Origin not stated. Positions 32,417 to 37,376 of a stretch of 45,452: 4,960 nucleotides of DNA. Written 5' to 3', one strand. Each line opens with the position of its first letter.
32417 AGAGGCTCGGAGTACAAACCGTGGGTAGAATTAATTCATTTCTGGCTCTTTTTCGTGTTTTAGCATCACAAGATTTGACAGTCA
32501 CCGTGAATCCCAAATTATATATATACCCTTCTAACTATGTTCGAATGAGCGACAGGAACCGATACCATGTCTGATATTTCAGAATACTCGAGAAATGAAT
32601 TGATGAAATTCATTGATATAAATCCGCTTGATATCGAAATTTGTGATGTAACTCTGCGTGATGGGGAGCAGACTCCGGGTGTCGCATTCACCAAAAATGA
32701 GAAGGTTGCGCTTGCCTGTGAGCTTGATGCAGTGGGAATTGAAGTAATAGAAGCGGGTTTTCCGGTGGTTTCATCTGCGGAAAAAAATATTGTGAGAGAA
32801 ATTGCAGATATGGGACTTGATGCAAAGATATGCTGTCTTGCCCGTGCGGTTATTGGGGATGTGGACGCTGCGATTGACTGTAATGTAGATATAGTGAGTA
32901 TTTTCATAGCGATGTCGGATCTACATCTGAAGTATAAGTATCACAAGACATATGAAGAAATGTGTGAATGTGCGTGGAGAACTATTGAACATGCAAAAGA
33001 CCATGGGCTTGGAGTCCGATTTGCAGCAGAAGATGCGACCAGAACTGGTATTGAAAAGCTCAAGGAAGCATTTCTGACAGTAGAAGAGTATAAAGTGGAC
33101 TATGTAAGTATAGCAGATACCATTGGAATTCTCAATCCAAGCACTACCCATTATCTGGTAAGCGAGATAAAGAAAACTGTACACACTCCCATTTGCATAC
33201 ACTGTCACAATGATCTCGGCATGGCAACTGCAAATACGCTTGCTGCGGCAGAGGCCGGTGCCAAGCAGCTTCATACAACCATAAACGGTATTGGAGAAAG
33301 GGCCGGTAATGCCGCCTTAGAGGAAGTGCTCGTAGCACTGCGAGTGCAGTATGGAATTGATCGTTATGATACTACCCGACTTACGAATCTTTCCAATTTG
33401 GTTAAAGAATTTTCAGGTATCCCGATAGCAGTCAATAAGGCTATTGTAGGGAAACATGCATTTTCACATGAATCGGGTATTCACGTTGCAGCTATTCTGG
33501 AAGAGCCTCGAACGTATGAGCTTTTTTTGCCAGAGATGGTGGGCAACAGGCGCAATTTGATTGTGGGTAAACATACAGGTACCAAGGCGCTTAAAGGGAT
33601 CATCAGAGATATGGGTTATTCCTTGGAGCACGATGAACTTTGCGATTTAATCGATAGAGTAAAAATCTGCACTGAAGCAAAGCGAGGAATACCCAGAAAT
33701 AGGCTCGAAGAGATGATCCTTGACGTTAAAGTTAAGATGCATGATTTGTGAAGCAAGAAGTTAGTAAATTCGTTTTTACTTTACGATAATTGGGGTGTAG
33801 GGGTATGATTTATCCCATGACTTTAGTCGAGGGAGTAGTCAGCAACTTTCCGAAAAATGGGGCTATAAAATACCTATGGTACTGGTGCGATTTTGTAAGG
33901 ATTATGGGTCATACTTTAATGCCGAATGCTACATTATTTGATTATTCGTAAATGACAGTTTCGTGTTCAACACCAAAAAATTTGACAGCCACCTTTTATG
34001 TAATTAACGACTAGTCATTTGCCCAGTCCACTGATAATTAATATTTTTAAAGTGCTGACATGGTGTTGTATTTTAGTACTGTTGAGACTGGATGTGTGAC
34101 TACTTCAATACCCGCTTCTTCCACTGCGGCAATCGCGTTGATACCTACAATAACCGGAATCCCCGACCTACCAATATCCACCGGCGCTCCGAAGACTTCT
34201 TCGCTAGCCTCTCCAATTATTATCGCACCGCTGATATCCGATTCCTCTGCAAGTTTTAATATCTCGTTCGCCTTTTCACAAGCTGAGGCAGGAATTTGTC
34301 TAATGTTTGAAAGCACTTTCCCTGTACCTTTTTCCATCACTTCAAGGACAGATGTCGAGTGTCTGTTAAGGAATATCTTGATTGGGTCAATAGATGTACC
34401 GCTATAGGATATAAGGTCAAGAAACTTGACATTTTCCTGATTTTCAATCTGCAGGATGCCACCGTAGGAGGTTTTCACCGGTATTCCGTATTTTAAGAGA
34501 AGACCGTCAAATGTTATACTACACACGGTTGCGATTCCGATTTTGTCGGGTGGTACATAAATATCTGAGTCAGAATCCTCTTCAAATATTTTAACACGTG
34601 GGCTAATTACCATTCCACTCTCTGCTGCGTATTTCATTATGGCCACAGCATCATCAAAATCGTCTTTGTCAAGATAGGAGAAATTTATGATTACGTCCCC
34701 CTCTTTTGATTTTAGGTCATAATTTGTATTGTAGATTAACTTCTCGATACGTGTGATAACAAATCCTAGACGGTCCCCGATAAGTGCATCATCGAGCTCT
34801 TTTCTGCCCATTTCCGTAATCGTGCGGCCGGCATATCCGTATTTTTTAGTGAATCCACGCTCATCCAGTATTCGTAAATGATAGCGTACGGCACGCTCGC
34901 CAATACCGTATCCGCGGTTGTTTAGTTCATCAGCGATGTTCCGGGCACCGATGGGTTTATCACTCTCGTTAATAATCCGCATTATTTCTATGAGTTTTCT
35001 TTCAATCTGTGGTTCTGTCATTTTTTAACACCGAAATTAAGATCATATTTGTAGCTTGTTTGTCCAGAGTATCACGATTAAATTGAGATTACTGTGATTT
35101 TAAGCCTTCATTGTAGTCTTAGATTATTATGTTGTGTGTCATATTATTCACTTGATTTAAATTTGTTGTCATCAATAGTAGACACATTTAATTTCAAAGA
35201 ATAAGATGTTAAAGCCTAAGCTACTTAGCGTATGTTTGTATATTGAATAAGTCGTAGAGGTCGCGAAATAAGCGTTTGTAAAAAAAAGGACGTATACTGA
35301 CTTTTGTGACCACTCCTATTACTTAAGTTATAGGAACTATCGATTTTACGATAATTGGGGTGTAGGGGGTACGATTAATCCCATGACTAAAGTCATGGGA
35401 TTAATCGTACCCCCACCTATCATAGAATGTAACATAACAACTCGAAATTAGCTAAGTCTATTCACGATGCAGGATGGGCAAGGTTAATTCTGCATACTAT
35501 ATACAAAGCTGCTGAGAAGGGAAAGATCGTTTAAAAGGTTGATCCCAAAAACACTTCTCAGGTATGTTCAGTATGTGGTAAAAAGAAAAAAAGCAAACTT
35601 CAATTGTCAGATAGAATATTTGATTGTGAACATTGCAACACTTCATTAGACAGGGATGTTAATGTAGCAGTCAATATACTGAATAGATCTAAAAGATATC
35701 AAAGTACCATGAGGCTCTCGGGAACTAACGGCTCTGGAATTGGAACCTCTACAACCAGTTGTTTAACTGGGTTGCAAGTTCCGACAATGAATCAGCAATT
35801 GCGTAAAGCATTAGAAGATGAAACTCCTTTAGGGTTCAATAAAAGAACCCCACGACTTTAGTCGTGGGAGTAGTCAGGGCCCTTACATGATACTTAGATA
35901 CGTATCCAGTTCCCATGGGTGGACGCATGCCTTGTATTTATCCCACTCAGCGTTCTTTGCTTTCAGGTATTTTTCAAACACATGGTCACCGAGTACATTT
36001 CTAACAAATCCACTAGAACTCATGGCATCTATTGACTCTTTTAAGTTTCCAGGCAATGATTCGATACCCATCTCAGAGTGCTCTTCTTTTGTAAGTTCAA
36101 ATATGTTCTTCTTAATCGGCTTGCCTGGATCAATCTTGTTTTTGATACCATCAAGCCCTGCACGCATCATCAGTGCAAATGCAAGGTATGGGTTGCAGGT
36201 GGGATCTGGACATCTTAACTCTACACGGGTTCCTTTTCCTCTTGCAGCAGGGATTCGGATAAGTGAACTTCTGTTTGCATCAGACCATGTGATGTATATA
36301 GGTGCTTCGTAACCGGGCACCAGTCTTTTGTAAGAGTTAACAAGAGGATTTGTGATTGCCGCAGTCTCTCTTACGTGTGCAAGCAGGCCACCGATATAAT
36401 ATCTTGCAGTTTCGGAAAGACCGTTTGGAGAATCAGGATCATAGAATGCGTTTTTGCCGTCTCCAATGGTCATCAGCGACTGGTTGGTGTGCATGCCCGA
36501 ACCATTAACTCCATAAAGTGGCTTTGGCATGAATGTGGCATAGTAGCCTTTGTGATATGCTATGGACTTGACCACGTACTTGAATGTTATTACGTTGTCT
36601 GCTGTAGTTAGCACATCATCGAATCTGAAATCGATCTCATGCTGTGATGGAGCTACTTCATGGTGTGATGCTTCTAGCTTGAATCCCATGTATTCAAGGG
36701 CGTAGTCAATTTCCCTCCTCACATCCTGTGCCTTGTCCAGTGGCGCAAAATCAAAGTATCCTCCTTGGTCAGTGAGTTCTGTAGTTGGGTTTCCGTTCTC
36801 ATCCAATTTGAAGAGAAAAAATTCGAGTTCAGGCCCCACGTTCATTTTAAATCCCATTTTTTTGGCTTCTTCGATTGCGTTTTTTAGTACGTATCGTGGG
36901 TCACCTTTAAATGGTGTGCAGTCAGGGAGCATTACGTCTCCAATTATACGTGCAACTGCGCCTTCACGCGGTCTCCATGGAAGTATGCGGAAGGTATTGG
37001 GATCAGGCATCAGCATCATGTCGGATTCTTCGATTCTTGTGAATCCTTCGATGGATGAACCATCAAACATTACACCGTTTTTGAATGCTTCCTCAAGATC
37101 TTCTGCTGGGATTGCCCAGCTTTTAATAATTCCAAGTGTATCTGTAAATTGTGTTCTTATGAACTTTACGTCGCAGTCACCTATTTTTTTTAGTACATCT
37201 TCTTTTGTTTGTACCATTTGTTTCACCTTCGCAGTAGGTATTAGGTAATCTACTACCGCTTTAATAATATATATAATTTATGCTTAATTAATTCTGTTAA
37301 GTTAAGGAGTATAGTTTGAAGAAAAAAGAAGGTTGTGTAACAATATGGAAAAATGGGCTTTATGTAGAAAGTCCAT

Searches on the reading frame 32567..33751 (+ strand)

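Call 10: search_protein_families(library=pfam, proteins=[window:32567-33751:+], max_evalue=0.001)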
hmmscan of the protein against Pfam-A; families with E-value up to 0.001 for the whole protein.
window:32567-33751:+ (394 aa): 2 families
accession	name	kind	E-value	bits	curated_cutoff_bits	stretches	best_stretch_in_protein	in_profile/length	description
PF00682.25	HMGL-like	-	4.6e-80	269.2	29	1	23-279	2-260/260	HMGL-like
PF22617.1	HCS_D2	-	9.9e-23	80.8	27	1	293-371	1-80/82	Homocitrate synthase post-HMGL domain-like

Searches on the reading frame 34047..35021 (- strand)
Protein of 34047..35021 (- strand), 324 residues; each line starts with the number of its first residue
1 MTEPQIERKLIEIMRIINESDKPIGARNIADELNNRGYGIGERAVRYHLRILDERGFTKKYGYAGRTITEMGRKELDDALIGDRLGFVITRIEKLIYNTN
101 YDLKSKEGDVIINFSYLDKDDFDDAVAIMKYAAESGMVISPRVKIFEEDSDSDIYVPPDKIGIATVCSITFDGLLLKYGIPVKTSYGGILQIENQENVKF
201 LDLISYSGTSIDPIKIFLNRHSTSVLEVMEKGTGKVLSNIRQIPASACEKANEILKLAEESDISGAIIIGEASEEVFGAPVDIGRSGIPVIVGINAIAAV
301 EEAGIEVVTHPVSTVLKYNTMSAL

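Call 10: search_protein_families(library=pfam, proteins=[window:34047-35021:-], max_evalue=0.001)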
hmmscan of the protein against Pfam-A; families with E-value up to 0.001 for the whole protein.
window:34047-35021:- (324 aa): 2 families
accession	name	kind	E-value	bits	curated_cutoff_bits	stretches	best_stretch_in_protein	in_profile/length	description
PF01995.21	NRD1_2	-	3.6e-90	301.8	25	1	85-322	1-237/238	NrpR regulatory domains NRD1 and 2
PF08461.16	HTH_12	-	1.2e-30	105.6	21.4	1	11-76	1-66/66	Ribonuclease R winged-helix domain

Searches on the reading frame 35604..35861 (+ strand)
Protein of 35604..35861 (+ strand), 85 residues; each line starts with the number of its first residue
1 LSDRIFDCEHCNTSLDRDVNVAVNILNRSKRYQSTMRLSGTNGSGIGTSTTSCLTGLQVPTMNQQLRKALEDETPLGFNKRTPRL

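Call 94: search_protein_families(library=pfam, proteins=[window:35604-35861:+], max_evalue=1)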
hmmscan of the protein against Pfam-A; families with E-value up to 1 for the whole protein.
window:35604-35861:+ (85 aa): 1 family
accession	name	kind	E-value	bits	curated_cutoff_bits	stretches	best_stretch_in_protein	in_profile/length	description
PF07282.18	Cas12f1-like_TNB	-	8.9e-06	26.2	26.3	1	3-25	38-60/60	Cas12f1-like, TNB domain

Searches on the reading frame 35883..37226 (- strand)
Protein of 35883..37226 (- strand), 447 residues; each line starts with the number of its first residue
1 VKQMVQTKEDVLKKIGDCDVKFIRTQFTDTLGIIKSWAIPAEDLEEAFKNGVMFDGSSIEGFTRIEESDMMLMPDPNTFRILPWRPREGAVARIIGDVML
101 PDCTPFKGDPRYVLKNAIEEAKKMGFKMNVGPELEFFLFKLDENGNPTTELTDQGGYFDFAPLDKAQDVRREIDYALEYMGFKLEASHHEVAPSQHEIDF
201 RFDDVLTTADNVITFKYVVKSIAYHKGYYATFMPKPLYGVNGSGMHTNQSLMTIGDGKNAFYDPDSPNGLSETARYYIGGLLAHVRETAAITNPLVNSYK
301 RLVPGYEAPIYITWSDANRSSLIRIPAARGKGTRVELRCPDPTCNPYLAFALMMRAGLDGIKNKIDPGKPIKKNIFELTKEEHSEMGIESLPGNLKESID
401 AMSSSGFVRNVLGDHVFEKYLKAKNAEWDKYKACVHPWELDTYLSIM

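Call 10: search_protein_families(library=pfam, proteins=[window:35883-37226:-], max_evalue=0.001)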
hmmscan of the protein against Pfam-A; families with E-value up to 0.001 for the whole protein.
window:35883-37226:- (447 aa): 3 families
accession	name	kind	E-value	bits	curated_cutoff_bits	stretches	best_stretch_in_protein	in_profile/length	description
PF00120.29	Gln-synt_C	-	6.4e-140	466.5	24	1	108-443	2-344/344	Glutamine synthetase, catalytic domain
PF03951.24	Gln-synt_N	-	8.5e-32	109.1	33.4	1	19-101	1-82/82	Glutamine synthetase, beta-Grasp domain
PF16952.10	Gln-synt_N_2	-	0.00089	19.5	35.7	0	19-105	14-111/112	Glutamine synthetase N-terminal domain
